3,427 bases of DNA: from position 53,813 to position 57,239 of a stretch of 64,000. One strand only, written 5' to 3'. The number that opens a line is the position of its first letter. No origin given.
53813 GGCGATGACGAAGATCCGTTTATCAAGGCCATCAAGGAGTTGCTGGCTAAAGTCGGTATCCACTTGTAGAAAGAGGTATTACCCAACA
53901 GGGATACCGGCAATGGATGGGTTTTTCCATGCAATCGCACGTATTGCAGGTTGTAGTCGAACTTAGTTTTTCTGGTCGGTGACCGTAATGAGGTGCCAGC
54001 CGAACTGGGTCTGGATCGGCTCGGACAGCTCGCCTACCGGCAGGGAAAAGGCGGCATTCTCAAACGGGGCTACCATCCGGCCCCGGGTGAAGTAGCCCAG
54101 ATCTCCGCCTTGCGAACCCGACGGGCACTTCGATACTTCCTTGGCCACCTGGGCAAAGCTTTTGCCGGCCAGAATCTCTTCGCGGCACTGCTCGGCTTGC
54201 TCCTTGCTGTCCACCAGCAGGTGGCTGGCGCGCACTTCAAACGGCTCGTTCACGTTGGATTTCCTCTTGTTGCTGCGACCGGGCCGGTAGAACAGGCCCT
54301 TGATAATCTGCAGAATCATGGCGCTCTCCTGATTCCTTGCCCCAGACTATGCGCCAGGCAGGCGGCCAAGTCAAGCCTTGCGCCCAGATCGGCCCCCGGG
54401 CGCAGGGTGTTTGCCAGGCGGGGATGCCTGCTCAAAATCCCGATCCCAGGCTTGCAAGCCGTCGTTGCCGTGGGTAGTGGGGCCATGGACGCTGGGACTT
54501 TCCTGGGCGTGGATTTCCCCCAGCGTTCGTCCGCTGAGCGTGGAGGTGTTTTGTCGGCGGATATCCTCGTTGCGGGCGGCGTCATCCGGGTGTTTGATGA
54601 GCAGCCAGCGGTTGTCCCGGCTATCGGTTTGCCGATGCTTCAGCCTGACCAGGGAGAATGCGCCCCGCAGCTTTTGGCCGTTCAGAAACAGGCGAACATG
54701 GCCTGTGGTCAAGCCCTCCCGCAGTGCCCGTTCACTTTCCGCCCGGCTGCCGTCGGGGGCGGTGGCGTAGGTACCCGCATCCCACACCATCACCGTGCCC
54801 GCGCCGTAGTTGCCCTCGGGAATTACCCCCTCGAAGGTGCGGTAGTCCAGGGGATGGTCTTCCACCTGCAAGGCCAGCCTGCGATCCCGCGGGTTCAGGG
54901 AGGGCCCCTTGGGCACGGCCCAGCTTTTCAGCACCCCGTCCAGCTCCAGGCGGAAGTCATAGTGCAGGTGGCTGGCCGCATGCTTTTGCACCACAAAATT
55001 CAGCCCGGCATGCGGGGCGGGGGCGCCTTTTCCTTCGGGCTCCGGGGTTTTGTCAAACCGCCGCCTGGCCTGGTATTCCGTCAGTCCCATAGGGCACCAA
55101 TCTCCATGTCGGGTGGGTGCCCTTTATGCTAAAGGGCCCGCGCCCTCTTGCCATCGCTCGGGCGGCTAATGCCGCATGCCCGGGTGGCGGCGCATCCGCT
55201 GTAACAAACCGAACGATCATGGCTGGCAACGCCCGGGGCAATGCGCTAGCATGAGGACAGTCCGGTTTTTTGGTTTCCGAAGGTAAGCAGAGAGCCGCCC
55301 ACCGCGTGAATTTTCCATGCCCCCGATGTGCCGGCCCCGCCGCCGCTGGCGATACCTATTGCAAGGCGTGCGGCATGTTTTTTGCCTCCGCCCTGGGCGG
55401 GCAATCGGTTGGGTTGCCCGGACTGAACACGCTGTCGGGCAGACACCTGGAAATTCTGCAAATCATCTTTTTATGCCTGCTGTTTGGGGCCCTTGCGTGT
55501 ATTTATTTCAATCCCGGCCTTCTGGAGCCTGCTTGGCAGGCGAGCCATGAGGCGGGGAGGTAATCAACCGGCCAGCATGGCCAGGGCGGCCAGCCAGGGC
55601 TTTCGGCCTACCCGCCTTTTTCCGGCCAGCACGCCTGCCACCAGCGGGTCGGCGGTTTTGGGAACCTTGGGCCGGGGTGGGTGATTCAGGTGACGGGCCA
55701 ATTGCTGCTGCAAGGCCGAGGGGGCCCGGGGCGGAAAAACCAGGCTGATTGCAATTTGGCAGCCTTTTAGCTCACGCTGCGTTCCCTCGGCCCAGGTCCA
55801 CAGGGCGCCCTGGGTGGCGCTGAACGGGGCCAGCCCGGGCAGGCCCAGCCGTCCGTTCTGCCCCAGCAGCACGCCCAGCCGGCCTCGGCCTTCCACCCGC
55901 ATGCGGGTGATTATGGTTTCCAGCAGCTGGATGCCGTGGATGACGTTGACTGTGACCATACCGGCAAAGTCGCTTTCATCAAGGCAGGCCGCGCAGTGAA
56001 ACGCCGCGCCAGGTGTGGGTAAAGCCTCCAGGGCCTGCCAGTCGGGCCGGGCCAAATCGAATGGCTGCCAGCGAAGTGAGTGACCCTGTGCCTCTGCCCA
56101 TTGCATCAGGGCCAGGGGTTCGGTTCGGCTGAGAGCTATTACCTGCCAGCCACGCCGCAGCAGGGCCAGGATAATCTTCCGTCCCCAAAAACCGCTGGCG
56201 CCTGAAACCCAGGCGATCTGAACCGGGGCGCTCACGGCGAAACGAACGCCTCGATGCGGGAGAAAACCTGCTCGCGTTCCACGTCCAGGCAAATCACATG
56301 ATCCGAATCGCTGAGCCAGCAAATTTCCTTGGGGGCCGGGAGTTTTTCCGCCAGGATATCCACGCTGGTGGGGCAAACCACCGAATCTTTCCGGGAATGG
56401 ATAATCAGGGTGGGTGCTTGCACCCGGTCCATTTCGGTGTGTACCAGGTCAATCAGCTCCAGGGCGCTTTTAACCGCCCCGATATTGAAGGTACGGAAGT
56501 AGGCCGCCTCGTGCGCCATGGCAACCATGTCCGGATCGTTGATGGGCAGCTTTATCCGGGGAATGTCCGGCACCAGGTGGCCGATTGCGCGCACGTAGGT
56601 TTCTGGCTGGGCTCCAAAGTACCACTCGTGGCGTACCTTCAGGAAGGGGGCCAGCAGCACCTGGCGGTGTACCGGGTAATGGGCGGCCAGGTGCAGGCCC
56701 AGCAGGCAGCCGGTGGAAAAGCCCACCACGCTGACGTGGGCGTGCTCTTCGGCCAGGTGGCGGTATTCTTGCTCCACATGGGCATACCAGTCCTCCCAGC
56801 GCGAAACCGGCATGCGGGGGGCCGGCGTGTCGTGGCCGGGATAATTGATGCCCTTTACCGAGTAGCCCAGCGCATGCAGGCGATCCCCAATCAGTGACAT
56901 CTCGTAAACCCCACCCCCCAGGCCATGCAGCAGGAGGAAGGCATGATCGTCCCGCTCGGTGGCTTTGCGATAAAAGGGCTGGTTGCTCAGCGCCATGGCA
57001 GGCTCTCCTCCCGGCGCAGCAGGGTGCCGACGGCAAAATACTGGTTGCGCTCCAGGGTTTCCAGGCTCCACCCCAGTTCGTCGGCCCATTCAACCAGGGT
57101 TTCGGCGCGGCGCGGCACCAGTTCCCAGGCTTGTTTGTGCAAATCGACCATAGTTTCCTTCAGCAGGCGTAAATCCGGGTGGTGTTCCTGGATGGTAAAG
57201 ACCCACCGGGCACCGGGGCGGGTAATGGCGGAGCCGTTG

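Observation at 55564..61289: Seven-gene minus-strand operon coupling core phospholipid synthesis to tailoring enzymes, a candidate pathway for an unusual polar lipid headgroup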

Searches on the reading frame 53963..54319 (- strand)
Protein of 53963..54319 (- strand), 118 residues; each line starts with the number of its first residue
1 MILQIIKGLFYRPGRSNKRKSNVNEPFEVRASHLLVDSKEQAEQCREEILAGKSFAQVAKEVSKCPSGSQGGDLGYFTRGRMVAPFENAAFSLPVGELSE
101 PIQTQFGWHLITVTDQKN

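Call 47: search_protein_families(library=pfam, proteins=[window:53963-54319:-], max_evalue=0.01)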
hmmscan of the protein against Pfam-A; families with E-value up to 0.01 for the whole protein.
window:53963-54319:- (118 aa): 3 families
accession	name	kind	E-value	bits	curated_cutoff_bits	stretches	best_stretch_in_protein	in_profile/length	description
PF00639.27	Rotamase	-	4.5e-24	85.7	21.7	1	37-115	17-97/97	PPIC-type PPIASE domain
PF13616.12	Rotamase_3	-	6.1e-24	85.2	22.5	1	33-117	20-116/116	PPIC-type PPIASE domain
PF13145.12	Rotamase_2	-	2.3e-10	41.8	27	1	18-116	12-108/121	PPIC-type PPIASE domain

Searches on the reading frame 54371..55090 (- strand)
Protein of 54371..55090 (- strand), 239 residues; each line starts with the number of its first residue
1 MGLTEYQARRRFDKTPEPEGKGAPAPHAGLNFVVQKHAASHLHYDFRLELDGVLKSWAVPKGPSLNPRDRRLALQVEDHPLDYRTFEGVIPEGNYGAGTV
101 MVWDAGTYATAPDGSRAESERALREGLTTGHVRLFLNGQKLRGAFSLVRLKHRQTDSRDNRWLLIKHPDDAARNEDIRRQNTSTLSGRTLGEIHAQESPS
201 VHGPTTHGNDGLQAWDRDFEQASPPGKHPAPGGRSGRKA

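Call 47: search_protein_families(library=pfam, proteins=[window:54371-55090:-], max_evalue=0.01)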
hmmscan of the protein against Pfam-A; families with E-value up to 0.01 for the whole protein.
window:54371-55090:- (239 aa): 1 family
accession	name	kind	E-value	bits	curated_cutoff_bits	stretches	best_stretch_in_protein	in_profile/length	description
PF13298.12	LigD_N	-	8e-44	148.6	31.1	1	35-149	1-107/107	DNA Ligase D 3'-phosphoesterase domain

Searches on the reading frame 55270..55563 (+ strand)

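Call 47: search_protein_families(library=pfam, proteins=[window:55270-55563:+], max_evalue=0.01)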
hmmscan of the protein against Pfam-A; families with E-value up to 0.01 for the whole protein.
window:55270-55563:+ (97 aa): 1 family
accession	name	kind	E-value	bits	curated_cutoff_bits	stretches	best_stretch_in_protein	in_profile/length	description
PF13248.11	Zn_ribbon_3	-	0.001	18.9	27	1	15-36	3-24/26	zinc-ribbon domain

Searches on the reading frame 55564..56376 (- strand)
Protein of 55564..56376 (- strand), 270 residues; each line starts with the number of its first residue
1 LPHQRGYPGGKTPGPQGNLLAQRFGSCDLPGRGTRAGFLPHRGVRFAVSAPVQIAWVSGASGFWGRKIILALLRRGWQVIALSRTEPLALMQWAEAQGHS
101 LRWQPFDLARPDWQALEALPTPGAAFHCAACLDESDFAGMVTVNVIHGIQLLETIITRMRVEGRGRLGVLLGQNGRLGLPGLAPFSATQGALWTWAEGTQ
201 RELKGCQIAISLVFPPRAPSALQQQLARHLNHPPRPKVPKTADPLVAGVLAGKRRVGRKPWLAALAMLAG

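Call 3: search_protein_families(library=pfam, proteins=[window:55564-56376:-], max_evalue=0.01)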
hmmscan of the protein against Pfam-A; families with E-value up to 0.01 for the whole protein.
window:55564-56376:- (270 aa): 2 families
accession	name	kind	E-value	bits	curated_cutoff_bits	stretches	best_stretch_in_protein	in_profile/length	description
PF00106.31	adh_short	-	1.2e-08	35.2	26.6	1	130-227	94-191/195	short chain dehydrogenase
PF01370.27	Epimerase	-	0.00062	19.7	20.9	1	57-154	3-101/240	NAD dependent epimerase/dehydratase family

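Call 4: search_protein_families(library=ncbifam, proteins=[window:55564-56376:-], max_evalue=0.01)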
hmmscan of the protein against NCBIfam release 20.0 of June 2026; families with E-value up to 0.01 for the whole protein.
window:55564-56376:- (270 aa): 36 families (the best 25 are shown)
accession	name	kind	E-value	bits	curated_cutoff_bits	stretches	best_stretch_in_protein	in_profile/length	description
NF006565.0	PRK09072.1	equivalog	1e-12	48.2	238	1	57-232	10-198/265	SDR family oxidoreductase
NF005065.0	PRK06482.1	equivalog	5.8e-10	39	291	1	126-222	89-185/276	SDR family oxidoreductase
NF005372.1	PRK06914.1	subfamily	3.7e-09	36.2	320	1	141-215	108-182/279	SDR family oxidoreductase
NF006776.0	PRK09291.1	equivalog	1.2e-07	31.6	265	1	142-215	102-175/257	SDR family oxidoreductase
NF006073.0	PRK08219.1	equivalog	4.2e-07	29.9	218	1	53-229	4-185/227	SDR family oxidoreductase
NF004824.0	PRK06180.1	subfamily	2.1e-06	27.1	298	1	137-215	102-180/279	oxidoreductase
NF005878.0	PRK07825.1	subfamily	1e-05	25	287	1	138-224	107-193/278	short chain dehydrogenase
NF005437.0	PRK07024.1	equivalog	1.4e-05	24.7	266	1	133-215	101-183/259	SDR family oxidoreductase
NF005881.0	PRK07832.1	equivalog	1.9e-05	24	296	1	131-217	105-192/287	SDR family oxidoreductase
NF006074.0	PRK08220.1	equivalog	2e-05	24.3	312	0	132-227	94-189/251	2,3-dihydro-2,3-dihydroxybenzoate dehydrogenase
TIGR04316.1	dhbA_paeA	equivalog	4.4e-05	23.2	300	0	132-227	94-189/250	2,3-dihydro-2,3-dihydroxybenzoate dehydrogenase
NF004823.0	PRK06179.1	subfamily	8.2e-05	22.2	310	1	139-225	100-186/271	oxidoreductase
NF038213.1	SDR_TniO_fam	equivalog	0.00012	21.6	300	0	53-86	3-36/249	SDR family oxidoreductase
NF005495.0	PRK07109.1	subfamily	0.00013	21.3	264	0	154-264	126-239/334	SDR family oxidoreductase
NF047420.2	EF_P_mod_YmfI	equivalog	0.00022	21.1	238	1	55-225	2-185/236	elongation factor P 5-aminopentanone reductase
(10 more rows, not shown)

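Call 45: search_solved_structures(query=window:55564-56235:-, max_evalue=0.1, show_alignments=1)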
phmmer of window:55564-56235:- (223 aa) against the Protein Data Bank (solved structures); distinct sequences matched with E-value up to 0.1: 27.
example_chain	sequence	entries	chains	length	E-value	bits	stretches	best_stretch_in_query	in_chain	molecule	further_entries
5idq_A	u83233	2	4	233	0.00041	23.1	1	9-130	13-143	Short-chain dehydrogenase/reductase SDR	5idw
3m1a_A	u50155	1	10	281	0.00063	22.5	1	6-169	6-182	Putative dehydrogenase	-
28yl_D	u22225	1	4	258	0.0013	21.5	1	6-193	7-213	3-oxoacyl-[acyl-carrier-protein] reductase FabG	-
1zem_A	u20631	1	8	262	0.0018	21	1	85-169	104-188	xylitol dehydrogenase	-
6t77_A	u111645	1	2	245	0.0026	20.5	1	4-171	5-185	3-oxoacyl-ACP reductase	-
1q7c_A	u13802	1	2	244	0.003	20.3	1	6-188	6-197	3-oxoacyl-[acyl-carrier protein] reductase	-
4weo_A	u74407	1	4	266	0.0039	19.9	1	78-168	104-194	Putative acetoin(Diacetyl) reductase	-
8wwf_A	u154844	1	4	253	0.0064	19.2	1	6-82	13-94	(R)-DHPS dehydrogenase HpsO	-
1i01_A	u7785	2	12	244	0.0077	19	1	6-188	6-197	BETA-KETOACYL [ACP] REDUCTASE | 3-oxoacyl-[acyl-carrier protein] reductase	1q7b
5tqv_A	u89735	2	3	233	0.0098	18.6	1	9-129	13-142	NADPH-dependent carbonyl reductase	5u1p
5u4s_A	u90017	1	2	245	0.013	18.2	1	96-206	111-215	Putative short chain dehydrogenase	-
6t5x_A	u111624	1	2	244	0.014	18.1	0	5-188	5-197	3-oxoacyl-[acyl-carrier-protein] reductase FabG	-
3ftp_A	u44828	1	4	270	0.016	18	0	5-42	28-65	3-oxoacyl-[acyl-carrier protein] reductase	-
6t7m_A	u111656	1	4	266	0.019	17.7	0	5-188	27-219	3-oxoacyl-[acyl-carrier-protein] reductase FabG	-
5tt1_A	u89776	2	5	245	0.037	16.7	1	9-166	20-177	Putative short-chain alcohol dehydrogenase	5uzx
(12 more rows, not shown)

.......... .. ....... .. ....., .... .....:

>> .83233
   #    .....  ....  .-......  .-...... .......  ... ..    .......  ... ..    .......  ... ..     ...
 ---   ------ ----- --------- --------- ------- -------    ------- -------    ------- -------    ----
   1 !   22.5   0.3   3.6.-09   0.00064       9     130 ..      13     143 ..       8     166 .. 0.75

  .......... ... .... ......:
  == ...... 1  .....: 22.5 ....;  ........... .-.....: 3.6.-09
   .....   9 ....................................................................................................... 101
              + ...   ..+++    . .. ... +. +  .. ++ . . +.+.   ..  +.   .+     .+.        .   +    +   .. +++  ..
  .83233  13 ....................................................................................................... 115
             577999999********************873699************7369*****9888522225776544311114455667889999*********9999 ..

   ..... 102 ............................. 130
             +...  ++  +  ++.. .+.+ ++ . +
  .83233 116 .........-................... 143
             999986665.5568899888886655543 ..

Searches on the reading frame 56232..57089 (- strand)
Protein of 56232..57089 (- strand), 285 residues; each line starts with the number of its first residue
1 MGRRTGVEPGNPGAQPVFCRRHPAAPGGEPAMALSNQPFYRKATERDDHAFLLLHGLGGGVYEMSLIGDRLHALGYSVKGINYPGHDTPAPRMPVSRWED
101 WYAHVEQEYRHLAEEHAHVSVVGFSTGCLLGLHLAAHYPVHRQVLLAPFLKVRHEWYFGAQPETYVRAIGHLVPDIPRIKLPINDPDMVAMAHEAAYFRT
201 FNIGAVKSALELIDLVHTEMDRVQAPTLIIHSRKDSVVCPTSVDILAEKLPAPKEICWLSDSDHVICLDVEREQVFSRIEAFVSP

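Call 3: search_protein_families(library=pfam, proteins=[window:56232-57089:-], max_evalue=0.01)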
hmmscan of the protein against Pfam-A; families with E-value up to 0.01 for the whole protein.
window:56232-57089:- (285 aa): 6 families
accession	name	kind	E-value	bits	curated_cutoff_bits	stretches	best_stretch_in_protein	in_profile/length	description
PF12146.15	Hydrolase_4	-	1.8e-20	73.7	27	1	49-269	5-237/239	Serine aminopeptidase, S33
PF12697.13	Abhydrolase_6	-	7.9e-10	40.2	26.3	1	52-268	2-208/217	Alpha/beta hydrolase family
PF00561.26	Abhydrolase_1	-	2.9e-09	37.4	25.8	1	50-154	2-111/245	alpha/beta hydrolase fold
PF06821.19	Ser_hydrolase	-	0.00039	20.8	22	0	97-146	38-88/172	Serine hydrolase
PF20408.4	Abhydrolase_11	-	0.00068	19.9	27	0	219-265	122-166/193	Alpha/beta hydrolase domain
PF03959.19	FSH1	-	0.0015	18.7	21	0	110-137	94-121/211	Serine hydrolase (FSH1)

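Call 4: search_protein_families(library=ncbifam, proteins=[window:56232-57089:-], max_evalue=0.01)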
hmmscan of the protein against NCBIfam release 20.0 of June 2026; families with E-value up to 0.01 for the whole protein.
window:56232-57089:- (285 aa): 11 families
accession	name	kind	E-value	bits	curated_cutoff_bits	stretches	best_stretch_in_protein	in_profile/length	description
NF050089.1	i_nPHAscl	equivalog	8.8e-09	34.8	300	1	199-283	208-288/288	intracellular short-chain-length polyhydroxyalkanoate depolymerase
TIGR01738.1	bioH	equivalog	2.7e-07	30.5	206.95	1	50-264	6-227/245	pimeloyl-ACP methyl ester esterase BioH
NF051488.1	bifunc_PcaDC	exception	3.8e-07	29.6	390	1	206-271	176-239/375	bifunctional 3-oxoadipate enol-lactonase/4-carboxymuconolactone decarboxylase PcaDC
NF011457.0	PRK14875.1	equivalog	1.4e-06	27.6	307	1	40-140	124-221/372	acetoin dehydrogenase dihydrolipoyllysine-residue acetyltransferase subunit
TIGR03611.1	RutD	equivalog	4.1e-06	26.3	238.5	1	44-254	9-228/258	pyrimidine utilization protein D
TIGR02427.1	protocat_pcaD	equivalog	9.7e-06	25.1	255.85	1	208-282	178-249/251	3-oxoadipate enol-lactonase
TIGR01607.1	PST-A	paralog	8.3e-05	21.8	218.25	1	206-280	250-327/332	Plasmodium subtelomeric family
TIGR03056.1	bchO_mg_che_rel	equivalog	0.00013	21.1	172.55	0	48-144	28-122/278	alpha/beta fold hydrolase BchO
NF052614.1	AB_fold_OlsI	equivalog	0.00022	20.8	385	1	115-253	87-227/272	ornithine lipid biosynthesis O-acyltransferase OlsI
TIGR03101.1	hydr2_PEP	hypoth_equivalog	0.0013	18.3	202.75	1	66-152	47-136/266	hydrolase 2, exosortase A system-associated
NF051487.1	bifunc_PcaCD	exception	0.0026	16.9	430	0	208-279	339-407/413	bifunctional 4-carboxymuconolactone decarboxylase/3-oxoadipate enol-lactonase PcaCD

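Call 46: search_solved_structures(query=window:56232-56996:-, max_evalue=0.001)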
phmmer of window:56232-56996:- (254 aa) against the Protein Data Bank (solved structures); distinct sequences matched with E-value up to 0.001: 23.
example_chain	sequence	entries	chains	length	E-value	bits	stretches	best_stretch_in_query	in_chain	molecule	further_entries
1r1d_A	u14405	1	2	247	9.4e-23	84.1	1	6-252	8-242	Carboxylesterase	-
1tqh_A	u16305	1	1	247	2.6e-22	82.7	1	6-252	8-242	Carboxylesterase precursor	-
9jux_A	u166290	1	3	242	1.1e-21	80.6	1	9-252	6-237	Carboxylesterase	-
8ilt_A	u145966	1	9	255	4.7e-21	78.5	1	6-252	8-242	Carboxylesterase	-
4diu_A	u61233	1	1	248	5e-21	78.5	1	6-252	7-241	Engineered Protein PF00326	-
7e04_A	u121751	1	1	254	3.7e-20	75.6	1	6-249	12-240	Lipase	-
7e0n_A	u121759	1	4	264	1.2e-19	74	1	14-249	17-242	Thermostable monoacylglycerol lipase,Lipase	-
8hea_A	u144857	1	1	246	1.4e-19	73.7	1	14-252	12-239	Thermostable carboxylesterase Est30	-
5xks_A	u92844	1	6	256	1.5e-19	73.6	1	14-251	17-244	Thermostable monoacylglycerol lipase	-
6nkg_A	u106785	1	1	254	9.6e-19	71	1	6-251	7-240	Lip_vut5, C4L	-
8g0n_A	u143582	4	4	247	1.3e-16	64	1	6-237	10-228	Fluorophosphonate-binding serine hydrolase I | Alpha/beta fold hydrolase | Serine aminopeptidase S33 domain-containing protein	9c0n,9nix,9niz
8ftp_A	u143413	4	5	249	2.3e-16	63.2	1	14-252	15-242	Alpha/beta fold hydrolase | Fluorophosphonate-binding serine hydrolase H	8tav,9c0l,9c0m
4lhe_A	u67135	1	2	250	6.9e-16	61.6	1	6-250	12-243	Thermostable monoacylglycerol lipase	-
4fbl_A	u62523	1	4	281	8.4e-16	61.3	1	20-252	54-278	LipS lipolytic enzyme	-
3rli_A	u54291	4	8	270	8.8e-16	61.3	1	6-250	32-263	Thermostable monoacylglycerol lipase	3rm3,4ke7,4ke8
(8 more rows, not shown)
